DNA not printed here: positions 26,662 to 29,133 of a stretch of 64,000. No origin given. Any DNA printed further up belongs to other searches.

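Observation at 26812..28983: Single polypeptide fusing a Dpm1-like GT2 with an ArnT-like GT-C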

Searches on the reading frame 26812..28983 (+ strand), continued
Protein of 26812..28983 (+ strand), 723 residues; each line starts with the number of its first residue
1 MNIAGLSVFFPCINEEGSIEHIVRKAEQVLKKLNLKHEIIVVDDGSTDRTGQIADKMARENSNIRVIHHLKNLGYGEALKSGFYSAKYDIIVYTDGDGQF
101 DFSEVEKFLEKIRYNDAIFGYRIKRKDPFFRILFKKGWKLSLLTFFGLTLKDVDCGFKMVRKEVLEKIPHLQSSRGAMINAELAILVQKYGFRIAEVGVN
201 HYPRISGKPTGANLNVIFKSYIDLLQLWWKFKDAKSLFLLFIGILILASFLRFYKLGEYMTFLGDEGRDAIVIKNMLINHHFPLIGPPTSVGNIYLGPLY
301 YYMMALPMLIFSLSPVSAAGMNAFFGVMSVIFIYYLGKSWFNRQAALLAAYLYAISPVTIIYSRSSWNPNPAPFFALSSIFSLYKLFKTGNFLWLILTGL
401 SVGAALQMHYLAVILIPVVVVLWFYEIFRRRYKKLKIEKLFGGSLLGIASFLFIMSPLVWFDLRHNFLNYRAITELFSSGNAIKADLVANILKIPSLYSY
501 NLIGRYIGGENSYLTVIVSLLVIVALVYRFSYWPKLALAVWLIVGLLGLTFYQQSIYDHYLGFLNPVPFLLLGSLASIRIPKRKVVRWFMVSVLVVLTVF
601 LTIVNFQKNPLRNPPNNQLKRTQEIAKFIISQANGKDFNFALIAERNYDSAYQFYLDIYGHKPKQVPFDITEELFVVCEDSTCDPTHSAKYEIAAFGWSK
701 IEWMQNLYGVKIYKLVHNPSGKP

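Call 63: find_homologous_proteins(query=P0294, max_evalue=1e-30)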
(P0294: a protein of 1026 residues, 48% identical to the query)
Query P0294 (1026 aa): 80 proteins with E <= 1e-30 among 8000 candidates.
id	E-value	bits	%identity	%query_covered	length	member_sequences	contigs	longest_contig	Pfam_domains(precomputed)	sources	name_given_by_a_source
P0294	0.0e+0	2286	100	100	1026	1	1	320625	PF10111.15,PF13641.13,PF00535.33,PF13231.13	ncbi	-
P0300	0.0e+0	1602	68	100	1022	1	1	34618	PF10111.15,PF13641.13,PF00535.33,PF13231.13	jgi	jgi:glycosyltransferase involved in cell wall biosynthesis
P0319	0.0e+0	1322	58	100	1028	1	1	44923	PF10111.15,PF13641.13,PF00535.33,PF13231.13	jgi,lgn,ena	-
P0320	0.0e+0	1204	53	100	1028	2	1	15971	PF10111.15,PF13641.13,PF00535.33,PF13231.13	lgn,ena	-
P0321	0.0e+0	1193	51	100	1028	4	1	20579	PF10111.15,PF13641.13,PF00535.33,PF13231.13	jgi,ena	-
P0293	1.0e-267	909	44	100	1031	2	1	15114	PF10111.15,PF00535.33,PF13231.13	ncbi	-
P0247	3.6e-265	901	43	100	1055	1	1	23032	PF10111.15,PF13641.13,PF00535.33,PF13231.13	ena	-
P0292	7.9e-257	873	42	100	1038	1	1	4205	PF10111.15,PF13641.13,PF00535.33,PF13231.13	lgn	-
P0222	1.5e-253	862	42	100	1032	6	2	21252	PF11028.15,PF10111.15,PF00535.33,PF13231.13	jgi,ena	-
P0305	2.0e-252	859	41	99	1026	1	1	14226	PF10111.15,PF13641.13,PF00535.33,PF13231.13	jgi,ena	-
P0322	2.6e-241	822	41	99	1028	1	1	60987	PF10111.15,PF02366.25,PF00535.33,PF13231.13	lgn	-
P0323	5.2e-239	814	41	99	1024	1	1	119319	PF11028.15,PF10111.15,PF13641.13,PF00535.33,PF13231.13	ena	-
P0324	1.1e-237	810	39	98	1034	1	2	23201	PF10111.15,PF13641.13,PF00535.33,PF13231.13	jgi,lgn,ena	-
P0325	4.6e-230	785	39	98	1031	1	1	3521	PF10111.15,PF13641.13,PF00535.33,PF13231.13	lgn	-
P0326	4.7e-221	755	38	99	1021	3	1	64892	PF10111.15,PF02366.25,PF00535.33,PF13231.13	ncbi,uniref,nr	ncbi:MAG: putative glycosyltransferase CsbB [candidate division WS2 bacterium ADurb.Bin280]|uniref:P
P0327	2.9e-220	752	39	99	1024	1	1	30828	PF10111.15,PF13641.13,PF02366.25,PF00535.33,PF13231.13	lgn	-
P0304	2.1e-219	749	38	99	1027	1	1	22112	PF13641.13,PF02366.25,PF00535.33,PF13231.13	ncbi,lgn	-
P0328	2.7e-217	742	39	100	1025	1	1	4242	PF10111.15,PF00535.33,PF13231.13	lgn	-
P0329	2.9e-217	742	38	100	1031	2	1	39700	PF10111.15,PF13641.13,PF00535.33,PF13231.13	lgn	-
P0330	4.1e-217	742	38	100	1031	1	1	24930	PF10111.15,PF02366.25,PF00535.33,PF13231.13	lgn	-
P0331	1.2e-216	740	38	99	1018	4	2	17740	PF10111.15,PF00535.33,PF13231.13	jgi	-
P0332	3.7e-211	722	38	99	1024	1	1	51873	PF10111.15,PF13641.13,PF00535.33,PF13231.13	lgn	-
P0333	6.9e-209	715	37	99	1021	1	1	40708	PF10111.15,PF02366.25,PF00535.33,PF13231.13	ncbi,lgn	-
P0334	3.6e-208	712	37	99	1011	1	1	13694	PF10111.15,PF00535.33,PF13231.13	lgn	-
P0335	4.1e-204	699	37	99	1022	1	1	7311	PF10111.15,PF00535.33,PF13231.13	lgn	-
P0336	4.3e-164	566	39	75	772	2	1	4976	PF13231.13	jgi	jgi:hypothetical protein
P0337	4.7e-145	503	39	66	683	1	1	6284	PF13231.13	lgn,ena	-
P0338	3.1e-142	494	37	72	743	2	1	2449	PF13231.13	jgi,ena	-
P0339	2.4e-72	263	47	21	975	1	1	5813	PF13632.13,PF10111.15,PF13506.14,PF13641.13,PF00535.33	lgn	-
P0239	4.6e-67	245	50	23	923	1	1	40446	PF10111.15,PF13641.13,PF02366.25,PF04138.21,PF00535.33,PF13231.13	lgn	-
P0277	3.9e-66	242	40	34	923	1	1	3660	PF10111.15,PF13641.13,PF02366.25,PF04138.21,PF00535.33,PF13231.13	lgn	-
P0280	6.4e-65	238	48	23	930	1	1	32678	PF10111.15,PF13641.13,PF02366.25,PF04138.21,PF00535.33,PF13231.13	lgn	-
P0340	6.5e-63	231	49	22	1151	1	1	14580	PF10111.15,PF13641.13,PF04138.21,PF24878.2,PF00535.33,PF13231.13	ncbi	-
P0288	1.8e-60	223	45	23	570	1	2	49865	PF13641.13,PF04138.21,PF00535.33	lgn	-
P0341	6.1e-58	215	46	22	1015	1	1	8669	PF13641.13,PF04138.21,PF00535.33,PF13231.13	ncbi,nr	ncbi:MAG TPA: glycosyltransferase family 39 protein, partial [Ktedonobacteraceae bacterium]|nr:glyco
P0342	1.4e-57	214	43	27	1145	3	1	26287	PF10111.15,PF13641.13,PF04138.21,PF24878.2,PF00535.33,PF13231.13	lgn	-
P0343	3.8e-57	212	47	22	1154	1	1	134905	PF13641.13,PF04138.21,PF24878.2,PF00535.33,PF13231.13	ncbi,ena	-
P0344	9.3e-57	211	46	22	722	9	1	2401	PF13632.13,PF10111.15,PF13506.14,PF13641.13,PF00535.33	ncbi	ncbi:MAG: glycosyltransferase family 2 protein, partial [Ktedonobacterales bacterium]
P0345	9.5e-57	211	45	22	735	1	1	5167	PF10111.15,PF13641.13,PF14524.13,PF00005.34,PF00535.33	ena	-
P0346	1.4e-56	210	46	22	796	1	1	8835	PF13632.13,PF10111.15,PF13641.13,PF00535.33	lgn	-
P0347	1.3e-55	207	44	22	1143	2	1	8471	PF10111.15,PF13641.13,PF04138.21,PF24878.2,PF00535.33,PF13231.13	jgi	jgi:4-amino-4-deoxy-L-arabinose transferase-like glycosyltransferase/putative flippase GtrA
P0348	1.9e-55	207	45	22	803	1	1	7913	PF00535.33,PF01663.28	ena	-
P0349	9.3e-55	204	44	22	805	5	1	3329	PF13632.13,PF10111.15,PF13506.14,PF13641.13,PF00535.33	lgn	-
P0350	1.1e-54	204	32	39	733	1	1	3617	PF10111.15,PF13641.13,PF02366.25,PF00535.33,PF13231.13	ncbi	-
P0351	1.2e-54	204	45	23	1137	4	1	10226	PF10111.15,PF13641.13,PF04138.21,PF24878.2,PF00535.33,PF13231.13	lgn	-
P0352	5.4e-54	202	43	22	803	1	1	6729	PF13632.13,PF10111.15,PF13641.13,PF00535.33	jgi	jgi:cellulose synthase/poly-beta-1,6-N-acetylglucosamine synthase-like glycosyltransferase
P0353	1.4e-51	194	44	22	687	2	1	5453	PF10111.15,PF13450.13,PF07992.21,PF00070.34,PF03486.21,PF00535.33,PF01134.29,PF12831.14,PF01266.31,PF13641.13,PF01593.31,PF00890.31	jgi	jgi:protoporphyrinogen oxidase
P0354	1.6e-51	194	47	21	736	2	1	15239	PF27133.1,PF13641.13,PF00535.33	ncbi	-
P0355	3.9e-51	192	31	42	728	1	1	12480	PF10111.15,PF13641.13,PF02366.25,PF00535.33,PF13231.13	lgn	-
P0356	7.2e-51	192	43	22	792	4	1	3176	PF13632.13,PF10111.15,PF13641.13,PF00535.33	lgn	-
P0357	2.6e-50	190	44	21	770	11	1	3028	PF13632.13,PF10111.15,PF13641.13,PF00535.33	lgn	-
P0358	1.4e-49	187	42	23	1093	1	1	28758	PF00150.25,PF10111.15,PF13641.13,PF26410.1,PF00535.33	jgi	jgi:glycosyltransferase involved in cell wall biosynthesis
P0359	2.6e-49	186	43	22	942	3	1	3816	PF13641.13,PF04138.21,PF00535.33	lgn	-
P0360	6.7e-48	182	44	21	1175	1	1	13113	PF10111.15,PF13641.13,PF04138.21,PF24878.2,PF00535.33,PF13231.13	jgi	jgi:4-amino-4-deoxy-L-arabinose transferase-like glycosyltransferase/putative flippase GtrA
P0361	3.6e-47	179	40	20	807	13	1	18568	PF10111.15,PF13641.13,PF02366.25,PF00535.33,PF13231.13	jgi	jgi:4-amino-4-deoxy-L-arabinose transferase-like glycosyltransferase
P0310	3.7e-47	179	44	22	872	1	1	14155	PF09594.17,PF10111.15,PF13641.13,PF00535.33,PF13231.13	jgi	jgi:Gpi18-like mannosyltransferase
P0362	5.1e-47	179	40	21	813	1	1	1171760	PF08447.19,PF13426.14,PF13188.14,PF10111.15,PF13641.13,PF08448.17,PF02518.32,PF00512.32,PF00989.32,PF00535.33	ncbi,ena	-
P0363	1.2e-46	177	45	21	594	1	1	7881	PF09594.17,PF10111.15,PF13641.13,PF00535.33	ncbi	ncbi:MAG TPA: glycosyltransferase, partial [Ktedonobacterales bacterium]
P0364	3.2e-46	176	43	22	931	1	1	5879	PF13632.13,PF10111.15,PF13641.13,PF00535.33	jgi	jgi:cellulose synthase/poly-beta-1,6-N-acetylglucosamine synthase-like glycosyltransferase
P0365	3.2e-46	176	42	22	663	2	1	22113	PF13632.13,PF10111.15,PF13506.14,PF13641.13,PF00535.33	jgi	jgi:cellulose synthase/poly-beta-1,6-N-acetylglucosamine synthase-like glycosyltransferase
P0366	3.5e-46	176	32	33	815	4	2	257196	PF10111.15,PF13641.13,PF02366.25,PF00535.33,PF13231.13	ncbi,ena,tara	tara:strand:- start:1722 stop:4169 length:2448 start_codon:yes stop_codon:yes gene_type:complete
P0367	1.4e-45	174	43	22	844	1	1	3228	PF10111.15,PF13641.13,PF00535.33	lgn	-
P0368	1.0e-44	171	39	22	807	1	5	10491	PF13641.13,PF02366.25,PF00535.33,PF13231.13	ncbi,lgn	-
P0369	2.3e-44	170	39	22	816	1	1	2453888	PF13641.13,PF00535.33,PF13231.13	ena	-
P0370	2.5e-44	170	30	42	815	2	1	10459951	PF10111.15,PF13641.13,PF02366.25,PF00535.33,PF13231.13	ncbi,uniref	ncbi:glycosyltransferase [Novipirellula sp. SH528]|uniref:glycosyltransferase n=1 Tax=Novipirellula 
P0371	1.6e-43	167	39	22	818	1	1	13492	PF10111.15,PF13641.13,PF02366.25,PF00535.33,PF13231.13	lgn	-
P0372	1.1e-42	164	39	22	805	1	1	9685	PF10111.15,PF13641.13,PF02366.25,PF00535.33,PF13231.13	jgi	jgi:dolichol-phosphate mannosyltransferase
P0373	2.5e-42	163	37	24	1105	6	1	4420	PF00150.25,PF26410.1,PF00535.33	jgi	jgi:hypothetical protein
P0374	7.3e-42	162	42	22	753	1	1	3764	PF10111.15,PF13641.13,PF00535.33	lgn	-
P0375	1.7e-41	160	30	39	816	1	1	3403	PF10111.15,PF13641.13,PF02366.25,PF00535.33,PF13231.13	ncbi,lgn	-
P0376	1.9e-41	160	38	22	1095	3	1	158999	PF00150.25,PF13641.13,PF26410.1,PF00535.33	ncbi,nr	ncbi:MAG: glycosyltransferase [Candidatus Dormibacteraeota bacterium]|nr:glycosyltransferase [Candid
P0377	5.9e-39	152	38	22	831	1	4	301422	PF10111.15,PF13641.13,PF02366.25,PF00535.33,PF13231.13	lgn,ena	-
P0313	1.1e-38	151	39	21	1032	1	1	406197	PF10111.15,PF13641.13,PF00535.33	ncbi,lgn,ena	-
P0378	5.7e-38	149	28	41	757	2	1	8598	PF00535.33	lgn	-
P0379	5.9e-35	139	37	22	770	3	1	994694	PF13641.13,PF00535.33,PF13231.13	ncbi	ncbi:glycosyltransferase [Paractinoplanes ferrugineus]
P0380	7.7e-35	138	38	23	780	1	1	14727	PF00535.33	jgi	jgi:glycosyltransferase involved in cell wall biosynthesis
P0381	9.4e-35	138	38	22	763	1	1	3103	PF00535.33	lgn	-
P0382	2.2e-33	134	39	21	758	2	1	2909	PF10111.15,PF00535.33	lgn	-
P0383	2.6e-33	133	32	33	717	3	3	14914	PF10111.15,PF00535.33,PF13231.13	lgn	-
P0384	6.6e-32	129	35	27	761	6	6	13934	PF00535.33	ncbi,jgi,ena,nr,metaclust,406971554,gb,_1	ncbi:MAG: glycosyl transferase family protein [uncultured bacterium]|nr:MAG: glycosyl transferase fa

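Call 64: search_protein_families(library=pfam, proteins=[P0370, P0379, P0326, P0341, P0347, P0366], max_evalue=0.0001)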
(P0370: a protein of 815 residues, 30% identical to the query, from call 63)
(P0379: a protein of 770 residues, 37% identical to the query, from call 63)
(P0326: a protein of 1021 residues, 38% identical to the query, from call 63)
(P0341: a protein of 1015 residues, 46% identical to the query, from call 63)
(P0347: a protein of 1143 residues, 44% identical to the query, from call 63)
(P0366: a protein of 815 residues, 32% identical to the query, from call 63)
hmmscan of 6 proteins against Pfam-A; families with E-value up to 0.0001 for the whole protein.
P0370 (815 aa): 5 families
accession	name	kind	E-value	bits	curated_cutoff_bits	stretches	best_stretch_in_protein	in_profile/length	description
PF00535.33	Glycos_transf_2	-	6.9e-28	98.1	23.3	1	14-174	1-166/168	Glycosyl transferase family 2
PF13231.12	PMT_2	-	2.9e-19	70.3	26.1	1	320-480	1-157/160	Dolichyl-phosphate-mannose-protein mannosyltransferase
PF02366.24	PMT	-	6.3e-17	62.4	22.7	1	290-491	28-241/245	Dolichyl-phosphate-mannose-protein mannosyltransferase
PF13641.12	Glyco_tranf_2_3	-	2.1e-08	34.9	27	1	11-184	1-184/230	Glycosyltransferase like family 2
PF10111.15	Glyco_tranf_2_2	-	5.9e-07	29.7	27.3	1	38-117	24-104/276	Glycosyltransferase like family 2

P0379 (770 aa): 3 families
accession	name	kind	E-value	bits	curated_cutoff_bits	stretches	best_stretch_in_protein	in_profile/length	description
PF00535.33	Glycos_transf_2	-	1.8e-22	80.5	23.3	1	18-169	2-151/168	Glycosyl transferase family 2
PF13231.12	PMT_2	-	1.1e-07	32.7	26.1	1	342-487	20-160/160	Dolichyl-phosphate-mannose-protein mannosyltransferase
PF13641.12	Glyco_tranf_2_3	-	9.7e-07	29.5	27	1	16-133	3-117/230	Glycosyltransferase like family 2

P0326 (1021 aa): 4 families
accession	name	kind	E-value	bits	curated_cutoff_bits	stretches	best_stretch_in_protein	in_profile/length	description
PF00535.33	Glycos_transf_2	-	4.1e-28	98.8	23.3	1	1-154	4-162/168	Glycosyl transferase family 2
PF13231.12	PMT_2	-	1.7e-10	41.8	26.1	1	282-436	5-150/160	Dolichyl-phosphate-mannose-protein mannosyltransferase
PF10111.15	Glyco_tranf_2_2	-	6.6e-08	32.8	27.3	1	23-103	23-106/276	Glycosyltransferase like family 2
PF02366.24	PMT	-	6.4e-07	29.6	22.7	1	286-446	68-232/245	Dolichyl-phosphate-mannose-protein mannosyltransferase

P0341 (1015 aa): 5 families
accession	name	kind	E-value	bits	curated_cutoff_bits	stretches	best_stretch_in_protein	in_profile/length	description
PF13231.12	PMT_2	-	6.2e-36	124.5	26.1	1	551-709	1-160/160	Dolichyl-phosphate-mannose-protein mannosyltransferase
PF00535.33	Glycos_transf_2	-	4e-31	108.6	23.3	1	218-382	1-165/168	Glycosyl transferase family 2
PF04138.20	GtrA_DPMS_TM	-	1.3e-21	77.4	26.1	1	41-167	1-117/117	GtrA/DPMS, transmembrane domain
PF13641.12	Glyco_tranf_2_3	-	2.6e-08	34.6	27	1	216-321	2-109/230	Glycosyltransferase like family 2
PF10111.15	Glyco_tranf_2_2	-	3.7e-05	23.8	27.3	1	218-319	1-102/276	Glycosyltransferase like family 2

P0347 (1143 aa): 6 families
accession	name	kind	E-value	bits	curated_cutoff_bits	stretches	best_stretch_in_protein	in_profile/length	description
PF13231.12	PMT_2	-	2.4e-37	129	26.1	1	545-703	1-160/160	Dolichyl-phosphate-mannose-protein mannosyltransferase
PF00535.33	Glycos_transf_2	-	3.4e-28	99.1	23.3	1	205-333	1-128/168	Glycosyl transferase family 2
PF24878.1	YkcB_C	-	1.4e-26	92.7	27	1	1009-1092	1-81/85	Putative mannosyltransferase YkcB-like, C-terminal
PF04138.20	GtrA_DPMS_TM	-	8.1e-20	71.6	26.1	1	32-158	1-117/117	GtrA/DPMS, transmembrane domain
PF10111.15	Glyco_tranf_2_2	-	1.4e-05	25.2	27.3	1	205-309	1-105/276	Glycosyltransferase like family 2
PF13641.12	Glyco_tranf_2_3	-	2.1e-05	25.1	27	1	204-310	3-111/230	Glycosyltransferase like family 2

P0366 (815 aa): 5 families
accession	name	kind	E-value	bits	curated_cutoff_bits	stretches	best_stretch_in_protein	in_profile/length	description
PF00535.33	Glycos_transf_2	-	6e-30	104.8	23.3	1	14-175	1-167/168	Glycosyl transferase family 2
PF13231.12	PMT_2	-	7.5e-18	65.7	26.1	1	320-480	1-157/160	Dolichyl-phosphate-mannose-protein mannosyltransferase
PF02366.24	PMT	-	1.6e-15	57.8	22.7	1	291-491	29-241/245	Dolichyl-phosphate-mannose-protein mannosyltransferase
PF13641.12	Glyco_tranf_2_3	-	7e-10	39.7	27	1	11-176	1-175/230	Glycosyltransferase like family 2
PF10111.15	Glyco_tranf_2_2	-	1.5e-07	31.7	27.3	1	41-117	27-104/276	Glycosyltransferase like family 2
